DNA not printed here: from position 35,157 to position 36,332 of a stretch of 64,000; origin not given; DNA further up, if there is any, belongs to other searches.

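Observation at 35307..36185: Secreted, intronless L-2-haloacid-dehalogenase-like gene: candidate bacterial acquisition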

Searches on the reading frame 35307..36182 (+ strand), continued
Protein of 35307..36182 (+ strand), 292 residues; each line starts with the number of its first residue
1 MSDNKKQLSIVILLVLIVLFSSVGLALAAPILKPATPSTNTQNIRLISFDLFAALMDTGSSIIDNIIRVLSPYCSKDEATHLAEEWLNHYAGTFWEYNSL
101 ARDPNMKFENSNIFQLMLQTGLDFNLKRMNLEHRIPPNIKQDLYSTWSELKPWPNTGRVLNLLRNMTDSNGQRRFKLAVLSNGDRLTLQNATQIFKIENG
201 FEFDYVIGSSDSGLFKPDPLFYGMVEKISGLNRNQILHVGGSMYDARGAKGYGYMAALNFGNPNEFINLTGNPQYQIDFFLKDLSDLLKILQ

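Call 35: find_related_loci(query=A1, collection=genome_contigs, flank=3000)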
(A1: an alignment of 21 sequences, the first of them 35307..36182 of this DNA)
Query A1 (292 aa) in genome_contigs; peptide patterns used: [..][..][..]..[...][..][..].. (x = any residue, [..] = any of these).
23 stretches matched a pattern; 8 encode a relative of the query (tblastn E <= 1e-3); 8 distinct loci.
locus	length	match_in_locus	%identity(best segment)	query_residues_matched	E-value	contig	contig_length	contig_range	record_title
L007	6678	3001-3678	30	39-291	8e-29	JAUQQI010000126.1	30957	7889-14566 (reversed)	MAG: Chloroflexota bacterium isolate QQ.bins.59.201705 NODE_2057_length_30957_cov_0.923968, whole genome shotgun sequenc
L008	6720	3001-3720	29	23-291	1e-27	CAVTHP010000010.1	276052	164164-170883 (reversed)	MAG: uncultured beta proteobacterium isolate MFD05942.bin.2.97 genome assembly, contig: contig_50981, whole genome shotg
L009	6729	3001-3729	28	23-291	2e-27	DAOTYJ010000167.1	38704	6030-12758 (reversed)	MAG TPA_asm: Dehalococcoidia bacterium isolate H24_334 k119_516527, whole genome shotgun sequence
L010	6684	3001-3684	28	38-291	2e-26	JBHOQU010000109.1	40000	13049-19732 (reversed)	MAG: Dehalococcoidia bacterium isolate A0_31 coassembly_Ak141_707392, whole genome shotgun sequence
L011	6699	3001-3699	27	33-291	2e-26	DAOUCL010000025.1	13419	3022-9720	MAG TPA_asm: Dehalococcoidia bacterium isolate H81_820 262227, whole genome shotgun sequence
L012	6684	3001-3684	27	38-291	2e-26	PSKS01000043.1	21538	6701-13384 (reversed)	MAG: Chloroflexota bacterium isolate ERB_22_2 NODE_405_length_21538_cov_2.819597, whole genome shotgun sequence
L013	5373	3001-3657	28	46-291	4e-22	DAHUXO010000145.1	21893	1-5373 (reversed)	MAG TPA_asm: Betaproteobacteria bacterium isolate clean1652 k141_700064, whole genome shotgun sequence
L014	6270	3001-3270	28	39-137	1e-7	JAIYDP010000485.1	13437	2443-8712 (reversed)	MAG: Verrucomicrobiaceae bacterium isolate H1_MAG_00039 pond_H1_MAG_00039_000000000101, whole genome shotgun sequence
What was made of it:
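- Tried and rejected: It did not recover Piscirickettsia (call 35), so it undercounts bacterial relatives.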

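Call 41: predict_structure(alignment_id=A1)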
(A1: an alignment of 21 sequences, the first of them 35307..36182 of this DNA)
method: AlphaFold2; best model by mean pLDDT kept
length: 292 residues; sequences in the alignment: 21
mean_pLDDT: 93.1   pTM: 0.84
mean pLDDT of the five models: 93.1, 93.0, 92.2, 92.2, 92.0
residues with pLDDT >= 90: 251; 70-90: 22; 50-70: 16; < 50: 3
segments of 3 or more residues with pLDDT < 50: none
pLDDT, mean of each block of 10 residues (from residue 1): 72 86 64 57 97 98 99 98 98 95 93 96 98 97 98 98 97 98 98 98 98 96 98 98 95 97 93 94 97 91
secondary structure, 60 per line:
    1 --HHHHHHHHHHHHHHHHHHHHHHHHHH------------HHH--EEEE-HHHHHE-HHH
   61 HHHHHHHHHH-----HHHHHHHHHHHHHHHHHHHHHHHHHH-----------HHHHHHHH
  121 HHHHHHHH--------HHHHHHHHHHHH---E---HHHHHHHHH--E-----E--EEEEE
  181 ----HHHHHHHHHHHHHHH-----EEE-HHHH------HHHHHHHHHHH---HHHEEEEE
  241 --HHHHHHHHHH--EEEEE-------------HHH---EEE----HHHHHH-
elements in order: H3-28 E46-49 H51-55 H58-70 H76-101 H113-128 H137-148 H156-164 E176-180 H185-199 E205-207 H209-212 H219-229 E236-240 H243-252 E255-259 E279-281 H286-291
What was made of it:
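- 35307..36185 (+): Complete single-exon coding sequence, 292 aa plus stop: secreted HAD-IA-v2 (type II-like) hydrolase. The AF2 model has pLDDT 93.1 (call 41).
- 35391..35435 (+): Residues 29-43: Pro/Thr-rich linker between the signal peptide and the catalytic core. Model confidence is lower here, at 57-64 for the residue blocks 21-40 (call 41).
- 35478..35798 (+): Residues 58-164: helical cap domain inserted after motif I. It contains W86-L87, and L87 (35565-35567) occupies the position of the halide-binding R41 of L-DEX. The model has helices at 58-70, 76-101, 113-128, 137-148 and 156-164 (call 41).
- Checked: The model predicts a helix at residues 3-28 (call 41).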

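Call 44: fold_search(model_id=the predicted structure, library=pdb)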
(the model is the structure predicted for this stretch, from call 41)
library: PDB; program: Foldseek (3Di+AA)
matches with E <= 10: 786; with E <= 0.001: 300
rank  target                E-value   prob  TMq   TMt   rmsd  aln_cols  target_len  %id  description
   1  8wbq_B                6.8e-15  1.00  0.68  0.81   3.5       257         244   19  Crystal structure of cis-Epoxysuccinate Hydrolases RhCESH[L] mutant E212Q complexed with L-TA. (released 2024-01-31)
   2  1zrm                  7.2e-15  1.00  0.67  0.87   3.4       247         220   21  CRYSTAL STRUCTURE OF THE REACTION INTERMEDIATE OF L-2-HALOACID DEHALOGENASE WITH 2-CHLORO-N-BUTYRATE (released 1999-03-23)
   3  2no4_A                2.3e-14  1.00  0.61  0.78   4.9       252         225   25  Crystal Structure analysis of a Dehalogenase (released 2007-09-25)
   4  2no5_A                3.3e-14  1.00  0.61  0.77   5.0       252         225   24  Crystal Structure analysis of a Dehalogenase with intermediate complex (released 2007-09-25)
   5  3umc_A                6.3e-14  1.00  0.67  0.82   5.2       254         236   21  Crystal Structure of the L-2-Haloacid Dehalogenase PA0810 (released 2012-11-14)
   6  2no4_B                6.3e-14  1.00  0.61  0.77   5.0       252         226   24  Crystal Structure analysis of a Dehalogenase (released 2007-09-25)
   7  8wbk_A                8.3e-14  1.00  0.67  0.81   4.6       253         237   19  Crystal structure of cis-Epoxysuccinate Hydrolases RhCESH[L] (released 2024-01-31)
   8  8wbm_A                9.3e-14  1.00  0.68  0.82   4.1       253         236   18  Crystal structure of cis-Epoxysuccinate Hydrolases RhCESH[L] mutant D193A complexed with sulfate ions (released 2024-01-31)
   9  3umg_E                9.8e-14  1.00  0.67  0.78   4.0       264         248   20  Crystal Structure of the Defluorinating L-2-Haloacid Dehalogenase Rha0230 (released 2012-11-14)
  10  3umg_B                1.1e-13  1.00  0.68  0.80   4.5       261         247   22  Crystal Structure of the Defluorinating L-2-Haloacid Dehalogenase Rha0230 (released 2012-11-14)
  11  8wbp_B                1.2e-13  1.00  0.67  0.82   4.2       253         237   19  Crystal structure of cis-Epoxysuccinate Hydrolases RhCESH[L] mutant E212Q (released 2024-01-31)
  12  1aq6_A                1.2e-13  1.00  0.65  0.77   5.9       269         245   21  STRUCTURE OF L-2-HALOACID DEHALOGENASE FROM XANTHOBACTER AUTOTROPHICUS (released 1998-01-28)
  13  3umg_C                1.4e-13  1.00  0.65  0.77   4.4       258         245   22  Crystal Structure of the Defluorinating L-2-Haloacid Dehalogenase Rha0230 (released 2012-11-14)
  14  8wbm_B                1.6e-13  1.00  0.67  0.82   4.1       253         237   18  Crystal structure of cis-Epoxysuccinate Hydrolases RhCESH[L] mutant D193A complexed with sulfate ions (released 2024-01-31)
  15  3umc_C                1.6e-13  1.00  0.66  0.82   5.2       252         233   21  Crystal Structure of the L-2-Haloacid Dehalogenase PA0810 (released 2012-11-14)
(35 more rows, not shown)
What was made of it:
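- On HAD superfamily (Pfam PF00702 / PF13419): Foldseek probability is 1.00 to many HAD type II structures (call 44).
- Closest known: L-2-haloacid dehalogenase L-DEX YL. Same: Same type II HAD fold with a helical cap (Foldseek target-normalised TM 0.77-0.87, call 44).
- Closest known: cis-Epoxysuccinate hydrolase CESH[L]. Same: CESH[L] is the top Foldseek hit (8wbq, E 7e-15, target-normalised TM 0.81, call 44).
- Foldseek's best matches are CESH[L], L-DEX, DehIVa and PA0810, with target-normalised TM scores of 0.78-0.87 (call 44).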

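Call 55: search_protein_families(library=ncbifam, proteins=[P0001, P0005, P0002, P0013, P0014, P0031, P0024, P0030], max_evalue=1e-8)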
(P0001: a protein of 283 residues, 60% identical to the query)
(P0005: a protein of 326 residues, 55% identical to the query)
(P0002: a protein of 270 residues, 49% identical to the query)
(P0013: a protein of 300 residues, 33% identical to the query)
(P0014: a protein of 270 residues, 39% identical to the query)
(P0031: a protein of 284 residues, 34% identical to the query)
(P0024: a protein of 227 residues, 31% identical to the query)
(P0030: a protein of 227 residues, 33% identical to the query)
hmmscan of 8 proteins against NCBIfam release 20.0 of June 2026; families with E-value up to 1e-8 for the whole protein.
P0001 (283 aa): 3 families
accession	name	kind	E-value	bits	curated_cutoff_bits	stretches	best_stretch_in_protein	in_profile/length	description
TIGR01428.1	HAD_type_II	equivalog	6.1e-21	75.3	125.4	1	29-242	1-188/197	haloacid dehalogenase type II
TIGR01493.1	HAD-SF-IA-v2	subfamily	2.5e-13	50.6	39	1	126-235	67-159/161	HAD-IA family hydrolase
TIGR02252.1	DREG-2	subfamily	4.6e-13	49.4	155.2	1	30-243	1-203/203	HAD hydrolase, REG-2-like, family IA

P0005 (326 aa): 2 families
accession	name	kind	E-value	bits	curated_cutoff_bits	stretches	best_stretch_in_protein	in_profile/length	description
TIGR01428.1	HAD_type_II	equivalog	5.8e-19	68.9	125.4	1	78-292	1-189/197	haloacid dehalogenase type II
TIGR01493.1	HAD-SF-IA-v2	subfamily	9.8e-11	42.2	39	1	224-284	100-159/161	HAD-IA family hydrolase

P0002 (270 aa): 3 families
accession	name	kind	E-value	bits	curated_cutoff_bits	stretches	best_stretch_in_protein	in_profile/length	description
TIGR01428.1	HAD_type_II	equivalog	1.2e-19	71.1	125.4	1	23-236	1-189/197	haloacid dehalogenase type II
TIGR01493.1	HAD-SF-IA-v2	subfamily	2.8e-10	40.7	39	0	156-228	89-159/161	HAD-IA family hydrolase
TIGR02252.1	DREG-2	subfamily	5.7e-09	36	155.2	1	24-236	1-203/203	HAD hydrolase, REG-2-like, family IA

P0013 (300 aa): 10 families
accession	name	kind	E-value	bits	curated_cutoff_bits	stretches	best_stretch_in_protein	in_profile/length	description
TIGR01428.1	HAD_type_II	equivalog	7.7e-33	114.2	125.4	1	46-257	1-189/197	haloacid dehalogenase type II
TIGR02252.1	DREG-2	subfamily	1.9e-15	57.2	155.2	1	47-253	1-199/203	HAD hydrolase, REG-2-like, family IA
TIGR02253.1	CTE7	subfamily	8.4e-15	55.1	169.75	1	75-286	17-220/221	TIGR02253 family HAD-type hydrolase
NF009695.0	PRK13222.1-2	equivalog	1.6e-14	54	225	1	157-292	92-224/226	phosphoglycolate phosphatase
TIGR01493.1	HAD-SF-IA-v2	subfamily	1.5e-13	51.3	39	1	141-250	59-160/161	HAD-IA family hydrolase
TIGR02254.1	YjjG_YfnB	equivalog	4e-11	42.8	159.9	1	156-286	94-219/223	YjjG family noncanonical pyrimidine nucleotidase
NF006976.0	PRK09449.1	equivalog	9.6e-11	41.6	183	1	90-290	27-222/225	pyrimidine 5'-nucleotidase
NF009804.0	PRK13288.1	equivalog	2.1e-10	40.4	218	1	165-292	88-212/215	pyrophosphatase PpaX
NF009697.0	PRK13222.1-4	equivalog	2.8e-10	39.9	327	0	162-255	97-190/232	phosphoglycolate phosphatase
TIGR01454.1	AHBA_synth_RP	hypoth_equivalog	7.1e-09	35.6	246.65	1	163-285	79-198/205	AHBA synthesis associated protein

P0014 (270 aa): 2 families
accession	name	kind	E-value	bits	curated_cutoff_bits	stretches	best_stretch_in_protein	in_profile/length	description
TIGR01428.1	HAD_type_II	equivalog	8.9e-20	71.5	125.4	1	31-233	1-189/197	haloacid dehalogenase type II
TIGR01493.1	HAD-SF-IA-v2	subfamily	4.3e-09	36.8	39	0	125-226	68-160/161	HAD-IA family hydrolase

P0031 (284 aa): 1 family
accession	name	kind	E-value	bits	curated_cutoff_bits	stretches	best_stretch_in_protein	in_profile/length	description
TIGR01428.1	HAD_type_II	equivalog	5.1e-19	69.1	125.4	1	58-252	2-185/197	haloacid dehalogenase type II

P0024 (227 aa): 13 families
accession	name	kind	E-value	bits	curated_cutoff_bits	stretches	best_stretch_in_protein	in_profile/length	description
TIGR01428.1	HAD_type_II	equivalog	5.4e-45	153.8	125.4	1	4-201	2-195/197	haloacid dehalogenase type II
TIGR01493.1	HAD-SF-IA-v2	subfamily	9.7e-19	68.2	39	1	8-187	4-159/161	HAD-IA family hydrolase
TIGR02253.1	CTE7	subfamily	7.3e-16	58.6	169.75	1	93-220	88-220/221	TIGR02253 family HAD-type hydrolase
TIGR02254.1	YjjG_YfnB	equivalog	8.9e-15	54.8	159.9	1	56-223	52-222/223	YjjG family noncanonical pyrimidine nucleotidase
TIGR02252.1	DREG-2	subfamily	2.5e-12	47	155.2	1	100-195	106-203/203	HAD hydrolase, REG-2-like, family IA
NF009697.0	PRK13222.1-4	equivalog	4.6e-12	45.8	327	1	65-194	55-191/232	phosphoglycolate phosphatase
NF006976.0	PRK09449.1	equivalog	4.6e-10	39.4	183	1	91-224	86-222/225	pyrimidine 5'-nucleotidase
NF009804.0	PRK13288.1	equivalog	1.2e-09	38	218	1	101-225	84-211/215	pyrophosphatase PpaX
TIGR01668.1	YqeG_hyp_ppase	hypoth_equivalog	1.6e-09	37.5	89.1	1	92-196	36-135/170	YqeG family HAD IIIA-type phosphatase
NF009695.0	PRK13222.1-2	equivalog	4.8e-09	36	225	1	98-193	93-190/226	phosphoglycolate phosphatase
NF052576.1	PymNtasePynAStpc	equivalog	7.8e-09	35.5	350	1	99-224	99-227/229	pyrimidine 5'-nucleotidase PynA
TIGR01549.1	HAD-SF-IA-v1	subfamily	8.7e-09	35.9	23.3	0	99-190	62-149/149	HAD-IA family hydrolase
NF053830.1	RUBPPhHalo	equivalog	9.3e-09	35.2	330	0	98-223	102-233/234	ribulose-1,5-bisphosphate 5-phosphatase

P0030 (227 aa): 5 families
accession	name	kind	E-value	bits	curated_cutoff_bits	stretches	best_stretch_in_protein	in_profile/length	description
TIGR01428.1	HAD_type_II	equivalog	1.9e-44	152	125.4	1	6-203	3-194/197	haloacid dehalogenase type II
TIGR01493.1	HAD-SF-IA-v2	subfamily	1.1e-18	68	39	1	7-190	2-159/161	HAD-IA family hydrolase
TIGR02253.1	CTE7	subfamily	1.8e-15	57.3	169.75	1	24-223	25-220/221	TIGR02253 family HAD-type hydrolase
TIGR02254.1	YjjG_YfnB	equivalog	1.3e-10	41.1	159.9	1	89-227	86-223/223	YjjG family noncanonical pyrimidine nucleotidase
TIGR02252.1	DREG-2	subfamily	9.8e-10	38.5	155.2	1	6-198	2-203/203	HAD hydrolase, REG-2-like, family IA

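Call 59: find_encoding_contigs(protein=P0031, flank=3000, max_places=1)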
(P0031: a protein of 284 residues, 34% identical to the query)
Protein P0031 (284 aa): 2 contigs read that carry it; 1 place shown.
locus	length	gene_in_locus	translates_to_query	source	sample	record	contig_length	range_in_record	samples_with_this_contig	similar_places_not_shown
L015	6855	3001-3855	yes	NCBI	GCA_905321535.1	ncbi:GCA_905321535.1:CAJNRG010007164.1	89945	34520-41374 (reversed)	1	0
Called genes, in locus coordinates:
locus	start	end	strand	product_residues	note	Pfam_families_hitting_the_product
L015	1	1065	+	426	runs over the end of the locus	PF00078:RVT_1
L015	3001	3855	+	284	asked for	PF00702:Hydrolase, PF13419:HAD_2 (weak)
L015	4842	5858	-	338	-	PF19745:FUT8_N_cat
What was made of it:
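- The Rotaria copy has no intron and sits next to a reverse-transcriptase gene (call 59).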

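Call 60: find_encoding_contigs(protein=P0015, flank=3000, max_places=1)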
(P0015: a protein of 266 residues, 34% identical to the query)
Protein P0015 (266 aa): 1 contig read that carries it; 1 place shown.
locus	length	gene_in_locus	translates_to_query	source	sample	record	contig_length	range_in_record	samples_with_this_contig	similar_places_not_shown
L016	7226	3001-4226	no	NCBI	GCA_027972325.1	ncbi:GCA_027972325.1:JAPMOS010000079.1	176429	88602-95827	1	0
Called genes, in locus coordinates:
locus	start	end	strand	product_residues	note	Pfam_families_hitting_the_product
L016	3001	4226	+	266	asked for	PF00702:Hydrolase, PF13419:HAD_2 (weak)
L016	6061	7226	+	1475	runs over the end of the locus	PF05193:Peptidase_M16_C (weak), PF08367:M16C_assoc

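Call 61: find_encoding_contigs(protein=P0013, flank=4000, max_places=1)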
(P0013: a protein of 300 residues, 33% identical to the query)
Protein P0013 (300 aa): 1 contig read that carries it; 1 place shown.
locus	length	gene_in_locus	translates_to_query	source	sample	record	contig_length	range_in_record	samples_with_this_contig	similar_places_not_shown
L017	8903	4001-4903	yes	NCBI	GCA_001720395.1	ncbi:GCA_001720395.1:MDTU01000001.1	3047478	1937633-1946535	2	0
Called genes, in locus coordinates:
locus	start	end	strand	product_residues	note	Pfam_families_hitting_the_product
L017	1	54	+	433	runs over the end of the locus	PF07690:MFS_1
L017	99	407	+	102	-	-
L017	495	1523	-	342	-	PF24827:AstE_AspA_cat, PF04952:AstE_AspA_hybrid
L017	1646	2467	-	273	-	PF02569:Pantoate_ligase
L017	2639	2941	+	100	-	-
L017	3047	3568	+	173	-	-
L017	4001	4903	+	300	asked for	PF00702:Hydrolase, PF13419:HAD_2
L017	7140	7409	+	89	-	PF01740:STAS, PF13466:STAS_2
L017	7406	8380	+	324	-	PF13581:HATPase_c_2, PF02668:TauD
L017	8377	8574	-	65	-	-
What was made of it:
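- One real bacterial genome, Piscirickettsia litoralis, carries a group A gene with a signal peptide (call 61).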
